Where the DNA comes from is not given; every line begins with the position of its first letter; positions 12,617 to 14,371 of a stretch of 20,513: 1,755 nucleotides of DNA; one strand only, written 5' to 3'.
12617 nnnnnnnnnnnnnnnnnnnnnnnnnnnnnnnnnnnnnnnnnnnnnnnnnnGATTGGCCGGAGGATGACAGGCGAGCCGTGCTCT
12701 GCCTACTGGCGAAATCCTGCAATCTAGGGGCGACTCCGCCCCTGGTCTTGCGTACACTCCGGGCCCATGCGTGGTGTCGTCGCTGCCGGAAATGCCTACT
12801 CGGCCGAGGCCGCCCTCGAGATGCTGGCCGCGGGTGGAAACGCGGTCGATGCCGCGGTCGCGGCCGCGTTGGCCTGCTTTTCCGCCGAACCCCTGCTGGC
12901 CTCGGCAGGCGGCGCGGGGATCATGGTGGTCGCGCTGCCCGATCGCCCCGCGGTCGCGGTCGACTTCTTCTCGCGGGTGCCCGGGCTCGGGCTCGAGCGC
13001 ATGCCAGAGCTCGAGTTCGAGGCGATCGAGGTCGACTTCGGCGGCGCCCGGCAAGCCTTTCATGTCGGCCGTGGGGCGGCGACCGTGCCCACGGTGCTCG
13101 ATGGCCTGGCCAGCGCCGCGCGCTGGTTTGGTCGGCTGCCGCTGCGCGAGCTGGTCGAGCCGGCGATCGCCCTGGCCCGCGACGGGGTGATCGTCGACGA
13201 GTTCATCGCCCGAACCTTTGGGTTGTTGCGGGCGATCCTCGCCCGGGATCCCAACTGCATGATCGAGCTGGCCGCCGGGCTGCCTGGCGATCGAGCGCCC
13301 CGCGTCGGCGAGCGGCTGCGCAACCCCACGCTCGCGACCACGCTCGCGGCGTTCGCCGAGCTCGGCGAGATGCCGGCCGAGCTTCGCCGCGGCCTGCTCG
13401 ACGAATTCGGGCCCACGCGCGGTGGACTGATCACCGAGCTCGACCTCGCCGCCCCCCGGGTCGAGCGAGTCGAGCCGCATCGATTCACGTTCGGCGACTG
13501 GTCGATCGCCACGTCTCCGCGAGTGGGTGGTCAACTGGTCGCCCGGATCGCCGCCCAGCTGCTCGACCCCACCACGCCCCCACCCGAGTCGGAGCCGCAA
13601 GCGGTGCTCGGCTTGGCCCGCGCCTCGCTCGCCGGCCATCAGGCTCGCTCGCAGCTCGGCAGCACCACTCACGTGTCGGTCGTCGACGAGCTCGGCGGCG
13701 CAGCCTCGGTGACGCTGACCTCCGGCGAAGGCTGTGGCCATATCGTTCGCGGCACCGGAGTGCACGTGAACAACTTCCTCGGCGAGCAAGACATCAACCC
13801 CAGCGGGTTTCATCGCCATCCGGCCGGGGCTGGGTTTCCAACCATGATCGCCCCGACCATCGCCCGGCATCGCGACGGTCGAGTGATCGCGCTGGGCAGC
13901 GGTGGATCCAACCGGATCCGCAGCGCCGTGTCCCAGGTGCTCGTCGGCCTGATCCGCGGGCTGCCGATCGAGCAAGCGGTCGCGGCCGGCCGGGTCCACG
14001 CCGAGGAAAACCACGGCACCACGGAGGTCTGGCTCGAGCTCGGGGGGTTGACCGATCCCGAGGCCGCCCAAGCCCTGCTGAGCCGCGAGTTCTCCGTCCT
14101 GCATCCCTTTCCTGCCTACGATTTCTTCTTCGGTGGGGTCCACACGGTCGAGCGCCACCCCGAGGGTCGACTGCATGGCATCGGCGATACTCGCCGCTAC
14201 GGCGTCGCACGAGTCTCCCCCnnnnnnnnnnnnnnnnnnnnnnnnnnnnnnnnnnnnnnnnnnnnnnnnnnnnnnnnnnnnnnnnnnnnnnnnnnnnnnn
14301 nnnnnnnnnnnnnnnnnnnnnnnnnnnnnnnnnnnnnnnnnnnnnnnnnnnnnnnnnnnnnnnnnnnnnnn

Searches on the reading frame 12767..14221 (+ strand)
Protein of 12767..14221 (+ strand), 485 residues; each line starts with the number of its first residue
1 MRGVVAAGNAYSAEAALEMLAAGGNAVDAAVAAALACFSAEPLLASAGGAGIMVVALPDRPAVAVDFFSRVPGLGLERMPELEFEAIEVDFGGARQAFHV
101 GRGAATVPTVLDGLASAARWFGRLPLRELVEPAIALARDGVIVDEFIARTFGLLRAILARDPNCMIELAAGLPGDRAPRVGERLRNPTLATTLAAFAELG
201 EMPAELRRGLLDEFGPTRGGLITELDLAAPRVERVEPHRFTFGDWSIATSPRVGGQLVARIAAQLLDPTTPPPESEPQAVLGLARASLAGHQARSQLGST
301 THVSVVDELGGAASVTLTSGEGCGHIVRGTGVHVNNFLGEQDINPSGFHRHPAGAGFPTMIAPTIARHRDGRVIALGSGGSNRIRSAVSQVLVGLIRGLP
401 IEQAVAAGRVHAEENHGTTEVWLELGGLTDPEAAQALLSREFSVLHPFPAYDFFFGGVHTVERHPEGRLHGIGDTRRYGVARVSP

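Call 42: search_protein_families(library=pfam, proteins=[window:12767-14221:+], max_evalue=0.001)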
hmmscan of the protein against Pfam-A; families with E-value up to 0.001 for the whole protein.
window:12767-14221:+ (485 aa): 1 family
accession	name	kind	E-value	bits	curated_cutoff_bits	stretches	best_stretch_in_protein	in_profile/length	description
PF01019.26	G_glu_transpept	-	7.1e-58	197.1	27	2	18-268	2-244/512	Gamma-glutamyltranspeptidase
